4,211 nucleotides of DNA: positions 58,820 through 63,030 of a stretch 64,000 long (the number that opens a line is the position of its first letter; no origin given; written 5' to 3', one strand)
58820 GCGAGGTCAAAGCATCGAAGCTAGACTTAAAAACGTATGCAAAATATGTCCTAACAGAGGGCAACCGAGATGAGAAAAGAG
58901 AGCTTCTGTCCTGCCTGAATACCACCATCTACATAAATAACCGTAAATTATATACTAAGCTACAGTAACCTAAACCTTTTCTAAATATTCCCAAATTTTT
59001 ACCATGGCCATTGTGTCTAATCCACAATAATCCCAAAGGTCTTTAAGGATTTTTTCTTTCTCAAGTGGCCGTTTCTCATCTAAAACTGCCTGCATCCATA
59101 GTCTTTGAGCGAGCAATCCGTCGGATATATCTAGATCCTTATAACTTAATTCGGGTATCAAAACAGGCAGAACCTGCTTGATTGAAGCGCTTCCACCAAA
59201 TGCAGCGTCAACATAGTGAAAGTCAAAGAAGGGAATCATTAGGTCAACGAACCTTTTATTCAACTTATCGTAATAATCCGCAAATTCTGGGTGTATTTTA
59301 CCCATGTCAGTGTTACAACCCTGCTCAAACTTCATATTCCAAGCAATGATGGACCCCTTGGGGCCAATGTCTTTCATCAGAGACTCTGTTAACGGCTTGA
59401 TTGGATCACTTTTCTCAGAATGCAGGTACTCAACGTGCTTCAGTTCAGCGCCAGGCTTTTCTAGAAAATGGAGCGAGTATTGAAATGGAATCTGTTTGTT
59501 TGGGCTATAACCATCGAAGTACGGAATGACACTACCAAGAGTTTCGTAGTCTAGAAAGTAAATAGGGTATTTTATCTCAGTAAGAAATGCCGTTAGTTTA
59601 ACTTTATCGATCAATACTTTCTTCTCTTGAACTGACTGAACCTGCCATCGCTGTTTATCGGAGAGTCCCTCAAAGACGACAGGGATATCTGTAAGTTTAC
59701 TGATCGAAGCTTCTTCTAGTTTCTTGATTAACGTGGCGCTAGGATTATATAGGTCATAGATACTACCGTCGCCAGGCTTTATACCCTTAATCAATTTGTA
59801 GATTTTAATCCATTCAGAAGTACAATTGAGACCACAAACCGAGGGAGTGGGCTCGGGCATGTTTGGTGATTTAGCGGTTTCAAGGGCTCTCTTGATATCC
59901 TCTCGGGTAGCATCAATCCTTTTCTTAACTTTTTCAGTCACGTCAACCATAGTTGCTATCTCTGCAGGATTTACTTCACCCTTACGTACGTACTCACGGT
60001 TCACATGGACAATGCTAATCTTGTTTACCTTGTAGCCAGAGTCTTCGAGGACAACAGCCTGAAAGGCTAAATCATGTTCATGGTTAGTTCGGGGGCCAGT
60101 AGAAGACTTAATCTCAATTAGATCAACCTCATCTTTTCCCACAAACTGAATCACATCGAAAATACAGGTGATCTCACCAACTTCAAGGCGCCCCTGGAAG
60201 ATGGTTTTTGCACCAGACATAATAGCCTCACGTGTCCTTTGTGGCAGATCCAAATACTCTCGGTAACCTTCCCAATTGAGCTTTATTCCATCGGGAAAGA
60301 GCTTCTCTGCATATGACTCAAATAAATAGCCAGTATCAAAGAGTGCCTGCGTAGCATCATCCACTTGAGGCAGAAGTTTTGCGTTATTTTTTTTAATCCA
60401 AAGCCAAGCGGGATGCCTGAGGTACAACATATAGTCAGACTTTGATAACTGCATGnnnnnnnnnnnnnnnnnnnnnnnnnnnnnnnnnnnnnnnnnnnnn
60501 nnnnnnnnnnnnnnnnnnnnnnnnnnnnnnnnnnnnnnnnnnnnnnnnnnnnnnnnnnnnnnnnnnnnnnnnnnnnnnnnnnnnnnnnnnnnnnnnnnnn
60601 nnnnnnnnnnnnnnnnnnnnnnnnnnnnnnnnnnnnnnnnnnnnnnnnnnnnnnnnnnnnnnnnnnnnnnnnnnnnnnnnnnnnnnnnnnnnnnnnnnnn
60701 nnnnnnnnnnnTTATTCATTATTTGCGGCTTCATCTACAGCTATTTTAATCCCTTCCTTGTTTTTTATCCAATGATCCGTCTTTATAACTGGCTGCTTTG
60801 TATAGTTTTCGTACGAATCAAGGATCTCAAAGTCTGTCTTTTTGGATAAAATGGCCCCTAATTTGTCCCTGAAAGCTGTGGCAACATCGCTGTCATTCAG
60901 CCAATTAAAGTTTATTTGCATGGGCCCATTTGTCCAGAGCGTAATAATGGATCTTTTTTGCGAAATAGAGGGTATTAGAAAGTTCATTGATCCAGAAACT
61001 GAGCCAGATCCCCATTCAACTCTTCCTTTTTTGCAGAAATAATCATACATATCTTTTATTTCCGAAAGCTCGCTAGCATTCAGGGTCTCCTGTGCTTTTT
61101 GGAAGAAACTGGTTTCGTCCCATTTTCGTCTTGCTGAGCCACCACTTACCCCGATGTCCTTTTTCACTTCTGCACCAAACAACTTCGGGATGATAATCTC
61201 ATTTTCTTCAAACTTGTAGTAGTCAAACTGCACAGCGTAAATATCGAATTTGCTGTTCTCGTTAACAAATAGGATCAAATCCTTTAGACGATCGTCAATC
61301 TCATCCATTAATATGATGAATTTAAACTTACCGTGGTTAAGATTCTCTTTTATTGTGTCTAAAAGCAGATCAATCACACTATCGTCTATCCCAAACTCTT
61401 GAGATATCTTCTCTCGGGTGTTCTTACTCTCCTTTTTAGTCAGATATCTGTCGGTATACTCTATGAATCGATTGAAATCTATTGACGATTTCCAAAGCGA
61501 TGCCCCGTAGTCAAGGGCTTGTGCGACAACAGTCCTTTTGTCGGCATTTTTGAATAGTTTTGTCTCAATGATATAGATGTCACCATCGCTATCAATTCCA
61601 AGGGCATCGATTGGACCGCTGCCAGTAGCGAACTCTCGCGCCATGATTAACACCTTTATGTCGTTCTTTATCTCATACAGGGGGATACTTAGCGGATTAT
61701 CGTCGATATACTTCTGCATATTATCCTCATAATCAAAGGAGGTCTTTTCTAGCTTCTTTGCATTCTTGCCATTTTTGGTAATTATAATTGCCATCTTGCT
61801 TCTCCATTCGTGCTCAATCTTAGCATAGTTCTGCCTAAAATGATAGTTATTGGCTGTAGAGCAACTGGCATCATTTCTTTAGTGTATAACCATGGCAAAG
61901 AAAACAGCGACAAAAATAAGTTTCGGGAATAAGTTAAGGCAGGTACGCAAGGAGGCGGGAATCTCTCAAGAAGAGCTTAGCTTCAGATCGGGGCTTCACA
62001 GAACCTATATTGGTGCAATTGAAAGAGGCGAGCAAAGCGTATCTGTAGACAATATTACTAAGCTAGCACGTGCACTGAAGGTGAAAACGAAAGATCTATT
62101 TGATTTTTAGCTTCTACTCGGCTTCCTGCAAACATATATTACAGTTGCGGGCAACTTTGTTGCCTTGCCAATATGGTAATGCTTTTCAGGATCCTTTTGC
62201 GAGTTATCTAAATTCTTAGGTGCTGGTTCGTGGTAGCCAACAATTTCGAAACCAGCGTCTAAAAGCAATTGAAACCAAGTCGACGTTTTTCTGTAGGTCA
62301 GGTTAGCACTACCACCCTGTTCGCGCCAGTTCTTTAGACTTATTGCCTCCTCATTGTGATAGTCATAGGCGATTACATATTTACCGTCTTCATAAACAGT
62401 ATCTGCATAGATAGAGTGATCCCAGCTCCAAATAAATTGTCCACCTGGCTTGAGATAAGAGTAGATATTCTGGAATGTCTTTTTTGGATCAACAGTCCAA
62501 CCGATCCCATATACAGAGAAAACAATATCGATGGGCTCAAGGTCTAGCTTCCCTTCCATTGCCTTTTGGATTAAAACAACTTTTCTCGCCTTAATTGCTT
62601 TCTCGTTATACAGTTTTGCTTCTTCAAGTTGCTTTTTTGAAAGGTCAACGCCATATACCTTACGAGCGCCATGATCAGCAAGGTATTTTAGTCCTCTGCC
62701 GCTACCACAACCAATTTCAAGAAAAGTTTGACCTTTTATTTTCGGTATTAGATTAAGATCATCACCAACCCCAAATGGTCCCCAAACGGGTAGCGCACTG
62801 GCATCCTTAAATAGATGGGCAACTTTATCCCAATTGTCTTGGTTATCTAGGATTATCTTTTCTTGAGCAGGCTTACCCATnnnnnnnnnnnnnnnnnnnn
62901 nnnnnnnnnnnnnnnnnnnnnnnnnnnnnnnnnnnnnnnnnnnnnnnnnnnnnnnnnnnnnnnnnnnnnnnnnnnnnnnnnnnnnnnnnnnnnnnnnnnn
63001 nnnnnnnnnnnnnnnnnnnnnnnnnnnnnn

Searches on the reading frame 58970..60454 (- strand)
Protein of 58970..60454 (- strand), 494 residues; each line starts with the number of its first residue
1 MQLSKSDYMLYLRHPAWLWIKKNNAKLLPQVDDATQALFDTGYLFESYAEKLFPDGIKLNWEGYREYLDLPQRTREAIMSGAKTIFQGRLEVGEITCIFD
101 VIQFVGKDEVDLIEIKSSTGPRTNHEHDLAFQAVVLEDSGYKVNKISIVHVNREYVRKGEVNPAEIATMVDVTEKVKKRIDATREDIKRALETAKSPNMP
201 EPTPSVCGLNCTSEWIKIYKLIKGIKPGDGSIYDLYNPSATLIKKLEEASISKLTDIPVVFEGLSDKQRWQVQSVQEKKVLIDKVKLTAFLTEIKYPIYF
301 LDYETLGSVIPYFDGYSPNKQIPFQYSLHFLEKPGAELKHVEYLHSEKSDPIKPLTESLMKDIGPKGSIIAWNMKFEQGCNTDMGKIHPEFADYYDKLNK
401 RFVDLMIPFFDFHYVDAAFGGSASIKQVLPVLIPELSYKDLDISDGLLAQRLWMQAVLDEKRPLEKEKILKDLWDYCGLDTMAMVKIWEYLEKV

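Call 23: search_protein_families(library=pfam, proteins=[window:58970-60454:-])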
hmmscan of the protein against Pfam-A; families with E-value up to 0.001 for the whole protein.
window:58970-60454:- (494 aa): 2 families
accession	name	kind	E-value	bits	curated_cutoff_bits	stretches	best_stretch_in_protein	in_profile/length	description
PF11074.14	DUF2779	-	1.5e-36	125.9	23.3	1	299-424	1-126/126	Domain of unknown function(DUF2779)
PF01930.23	Cas_Cas4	-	0.00031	21.3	22.7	1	98-199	55-143/160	Domain of unknown function DUF83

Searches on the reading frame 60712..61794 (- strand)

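Call 23: search_protein_families(library=pfam, proteins=[window:60712-61794:-])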
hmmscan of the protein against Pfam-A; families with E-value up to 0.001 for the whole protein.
window:60712-61794:- (360 aa): 1 family
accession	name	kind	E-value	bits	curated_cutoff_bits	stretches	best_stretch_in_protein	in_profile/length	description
PF03513.19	Cloacin_immun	-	0.00036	21.3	25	0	117-192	8-79/80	Cloacin immunity protein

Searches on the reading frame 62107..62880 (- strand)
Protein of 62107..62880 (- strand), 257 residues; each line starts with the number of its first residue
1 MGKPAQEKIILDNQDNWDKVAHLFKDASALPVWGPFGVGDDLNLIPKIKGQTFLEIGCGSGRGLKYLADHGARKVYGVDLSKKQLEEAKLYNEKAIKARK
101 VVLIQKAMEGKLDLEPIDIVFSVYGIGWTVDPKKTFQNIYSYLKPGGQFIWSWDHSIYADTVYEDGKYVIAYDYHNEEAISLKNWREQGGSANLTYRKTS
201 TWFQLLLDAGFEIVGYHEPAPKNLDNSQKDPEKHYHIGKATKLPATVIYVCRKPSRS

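Call 23: search_protein_families(library=pfam, proteins=[window:62107-62880:-])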
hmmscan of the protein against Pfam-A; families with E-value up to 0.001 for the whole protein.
window:62107-62880:- (257 aa): 10 families
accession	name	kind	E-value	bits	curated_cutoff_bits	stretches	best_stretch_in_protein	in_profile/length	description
PF08241.18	Methyltransf_11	-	8.3e-18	65.3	21.2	1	54-150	1-94/95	Methyltransferase domain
PF13649.12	Methyltransf_25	-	1.2e-15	58.4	27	1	54-147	2-97/97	Methyltransferase domain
PF13489.12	Methyltransf_23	-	1.6e-14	54.4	27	1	47-214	20-162/164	Methyltransferase domain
PF08242.18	Methyltransf_12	-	8.7e-14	52.5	30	1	54-149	1-98/98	Methyltransferase domain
PF13847.12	Methyltransf_31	-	2e-12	47.5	27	1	49-151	3-109/145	Methyltransferase domain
PF01209.24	Ubie_methyltran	-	5.2e-09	36.2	20.1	1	47-218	45-220/233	ubiE/COQ5 methyltransferase family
PF08003.17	Methyltransf_9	-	3.2e-06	26.8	23.8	1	45-150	111-216/315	Protein of unknown function (DUF1698)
PF01728.25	FtsJ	-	4.9e-06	27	24.1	1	47-120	20-100/181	FtsJ-like methyltransferase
PF02353.26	CMAS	-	2.6e-05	24.1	27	1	49-151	62-164/273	Mycolic acid cyclopropane synthetase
PF00107.32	ADH_zinc_N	-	0.00062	20.2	31.8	0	65-149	8-85/129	Zinc-binding dehydrogenase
